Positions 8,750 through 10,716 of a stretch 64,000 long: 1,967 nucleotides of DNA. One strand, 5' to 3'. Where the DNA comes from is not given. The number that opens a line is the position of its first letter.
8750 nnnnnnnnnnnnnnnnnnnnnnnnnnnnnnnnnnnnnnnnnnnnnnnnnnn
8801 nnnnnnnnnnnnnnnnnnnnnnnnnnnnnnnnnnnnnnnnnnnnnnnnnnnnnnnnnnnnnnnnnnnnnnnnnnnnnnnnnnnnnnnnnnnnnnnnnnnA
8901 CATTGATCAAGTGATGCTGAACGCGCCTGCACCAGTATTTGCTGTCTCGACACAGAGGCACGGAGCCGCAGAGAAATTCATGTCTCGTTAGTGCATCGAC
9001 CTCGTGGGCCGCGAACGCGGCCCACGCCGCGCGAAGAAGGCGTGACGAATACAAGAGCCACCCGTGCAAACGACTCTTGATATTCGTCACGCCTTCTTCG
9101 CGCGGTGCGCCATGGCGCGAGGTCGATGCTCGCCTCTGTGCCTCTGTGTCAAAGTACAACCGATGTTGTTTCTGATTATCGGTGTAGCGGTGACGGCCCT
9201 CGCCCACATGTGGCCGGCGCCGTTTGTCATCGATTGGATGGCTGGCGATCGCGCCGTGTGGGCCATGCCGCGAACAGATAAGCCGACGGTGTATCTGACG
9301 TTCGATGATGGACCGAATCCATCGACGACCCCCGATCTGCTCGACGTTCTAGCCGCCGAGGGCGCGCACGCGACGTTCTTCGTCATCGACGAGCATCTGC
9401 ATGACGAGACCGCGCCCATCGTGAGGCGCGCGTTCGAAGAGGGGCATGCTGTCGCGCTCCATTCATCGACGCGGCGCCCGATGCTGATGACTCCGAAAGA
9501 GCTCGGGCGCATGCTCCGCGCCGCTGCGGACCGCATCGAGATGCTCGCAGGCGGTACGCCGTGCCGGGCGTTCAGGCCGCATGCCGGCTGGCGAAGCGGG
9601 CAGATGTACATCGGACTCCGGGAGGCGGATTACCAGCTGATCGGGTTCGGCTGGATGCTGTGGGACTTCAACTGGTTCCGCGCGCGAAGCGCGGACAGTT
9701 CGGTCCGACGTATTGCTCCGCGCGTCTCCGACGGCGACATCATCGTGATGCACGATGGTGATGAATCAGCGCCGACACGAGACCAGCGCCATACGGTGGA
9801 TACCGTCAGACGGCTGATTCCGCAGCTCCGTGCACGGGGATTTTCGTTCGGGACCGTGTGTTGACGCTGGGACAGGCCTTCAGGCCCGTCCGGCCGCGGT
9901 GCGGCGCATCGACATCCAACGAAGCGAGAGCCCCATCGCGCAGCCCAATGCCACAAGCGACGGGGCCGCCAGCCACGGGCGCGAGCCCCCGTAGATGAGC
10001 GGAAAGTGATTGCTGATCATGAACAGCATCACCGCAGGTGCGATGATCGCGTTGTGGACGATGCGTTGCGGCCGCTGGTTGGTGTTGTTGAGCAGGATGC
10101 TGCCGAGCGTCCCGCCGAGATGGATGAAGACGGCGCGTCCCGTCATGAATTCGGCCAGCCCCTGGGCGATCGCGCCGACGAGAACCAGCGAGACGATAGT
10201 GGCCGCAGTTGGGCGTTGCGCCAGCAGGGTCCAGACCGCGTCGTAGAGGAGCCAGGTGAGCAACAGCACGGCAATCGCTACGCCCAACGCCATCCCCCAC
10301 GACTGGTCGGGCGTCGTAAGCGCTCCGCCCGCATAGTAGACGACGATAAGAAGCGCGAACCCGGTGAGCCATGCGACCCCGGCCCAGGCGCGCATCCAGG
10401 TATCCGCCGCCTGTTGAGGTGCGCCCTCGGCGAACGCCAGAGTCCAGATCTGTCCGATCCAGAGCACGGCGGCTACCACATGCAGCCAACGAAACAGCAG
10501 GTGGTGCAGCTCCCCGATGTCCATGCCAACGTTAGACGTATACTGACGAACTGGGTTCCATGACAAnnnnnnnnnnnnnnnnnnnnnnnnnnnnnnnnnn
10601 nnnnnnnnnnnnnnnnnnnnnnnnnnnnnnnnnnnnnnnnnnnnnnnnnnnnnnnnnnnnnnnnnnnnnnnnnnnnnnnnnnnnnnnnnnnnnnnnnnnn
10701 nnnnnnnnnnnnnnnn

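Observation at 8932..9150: Three copies of a 137-138 nt four-way-junction-like palindromic element with covarying stems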

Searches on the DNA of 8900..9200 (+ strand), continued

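Call 78: search_dna_similar(query=window:8932-9160:+, collection=phages, mode=distant, max_rows=10)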
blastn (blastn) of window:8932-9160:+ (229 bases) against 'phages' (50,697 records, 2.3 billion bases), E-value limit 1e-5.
No match.

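Call 87: search_with_rna_model(model_id=R2, sources=[L001, L002, L003, L004, L005, L006, L007, L008, L009, L010, L011, L012, L013, L014, L015, L016, L017, L018, L019, L020, L021, L022, L023, L024, L025, L026, L027, L028, L029], max_evalue=0.01)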
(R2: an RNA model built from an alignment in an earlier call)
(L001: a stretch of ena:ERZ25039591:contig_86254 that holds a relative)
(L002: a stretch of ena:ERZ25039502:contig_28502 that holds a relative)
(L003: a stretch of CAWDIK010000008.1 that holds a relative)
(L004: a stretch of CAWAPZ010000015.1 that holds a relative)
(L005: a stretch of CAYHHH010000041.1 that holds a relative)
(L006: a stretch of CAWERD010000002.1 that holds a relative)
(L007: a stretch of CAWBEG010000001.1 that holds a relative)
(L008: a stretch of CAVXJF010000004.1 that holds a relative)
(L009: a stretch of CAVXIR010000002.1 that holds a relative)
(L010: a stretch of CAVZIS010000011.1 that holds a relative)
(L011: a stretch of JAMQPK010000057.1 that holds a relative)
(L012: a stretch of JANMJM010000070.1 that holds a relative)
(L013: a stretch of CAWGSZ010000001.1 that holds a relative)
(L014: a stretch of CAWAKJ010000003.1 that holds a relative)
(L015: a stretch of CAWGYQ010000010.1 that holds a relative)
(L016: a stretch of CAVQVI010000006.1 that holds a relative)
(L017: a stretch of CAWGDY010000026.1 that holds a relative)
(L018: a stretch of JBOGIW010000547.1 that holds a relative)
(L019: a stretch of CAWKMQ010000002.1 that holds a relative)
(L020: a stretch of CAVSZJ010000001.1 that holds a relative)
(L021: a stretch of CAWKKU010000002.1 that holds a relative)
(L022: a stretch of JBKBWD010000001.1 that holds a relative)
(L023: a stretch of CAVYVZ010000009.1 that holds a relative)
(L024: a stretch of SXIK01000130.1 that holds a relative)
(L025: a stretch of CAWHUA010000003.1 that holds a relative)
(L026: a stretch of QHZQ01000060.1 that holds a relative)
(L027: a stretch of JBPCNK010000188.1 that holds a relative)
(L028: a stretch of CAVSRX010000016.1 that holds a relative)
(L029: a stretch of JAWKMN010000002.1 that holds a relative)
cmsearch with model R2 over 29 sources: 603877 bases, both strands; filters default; matches with E-value up to 0.01: 8.
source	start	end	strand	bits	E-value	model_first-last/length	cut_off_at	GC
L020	21005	21139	-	121.3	1.5e-24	1-135/135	no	0.61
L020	21005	21139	+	77.7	1.3e-14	1-135/135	no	0.61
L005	3038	3145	-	35.8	4.3e-05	1-135/135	no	0.55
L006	3091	3212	-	32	0.00032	1-135/135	no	0.66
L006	3085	3209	+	28.7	0.0018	1-135/135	no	0.66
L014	3143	3276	-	28.5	0.002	1-135/135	no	0.66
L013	3190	3294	-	26.6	0.0055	1-135/135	no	0.74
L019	3172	3290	-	26.1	0.0071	1-135/135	no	0.71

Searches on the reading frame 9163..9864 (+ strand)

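Call 85: search_protein_families(library=pfam, proteins=[window:9163-9864:+])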
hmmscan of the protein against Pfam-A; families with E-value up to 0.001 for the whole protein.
window:9163-9864:+ (233 aa): 1 family
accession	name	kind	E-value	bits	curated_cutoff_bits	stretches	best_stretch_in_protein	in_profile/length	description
PF01522.26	Polysacc_deac_1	-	9.7e-21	74.4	23.1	1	37-158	3-122/124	Polysaccharide deacetylase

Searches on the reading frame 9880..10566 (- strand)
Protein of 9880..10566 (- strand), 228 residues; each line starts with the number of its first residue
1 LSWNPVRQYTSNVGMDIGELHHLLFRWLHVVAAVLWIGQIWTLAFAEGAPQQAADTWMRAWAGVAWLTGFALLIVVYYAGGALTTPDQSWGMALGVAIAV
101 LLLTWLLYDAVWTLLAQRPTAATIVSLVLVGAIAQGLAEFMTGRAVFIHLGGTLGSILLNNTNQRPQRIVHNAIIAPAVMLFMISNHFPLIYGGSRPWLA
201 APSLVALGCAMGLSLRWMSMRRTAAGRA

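Call 85: search_protein_families(library=pfam, proteins=[window:9880-10566:-])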
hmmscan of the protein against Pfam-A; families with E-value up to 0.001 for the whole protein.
window:9880-10566:- (228 aa): 1 family
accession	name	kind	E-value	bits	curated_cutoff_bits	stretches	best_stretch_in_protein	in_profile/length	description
PF06181.16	Urate_ox_N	-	1.2e-23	84.4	26.9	2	56-161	76-187/295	Urate oxidase N-terminal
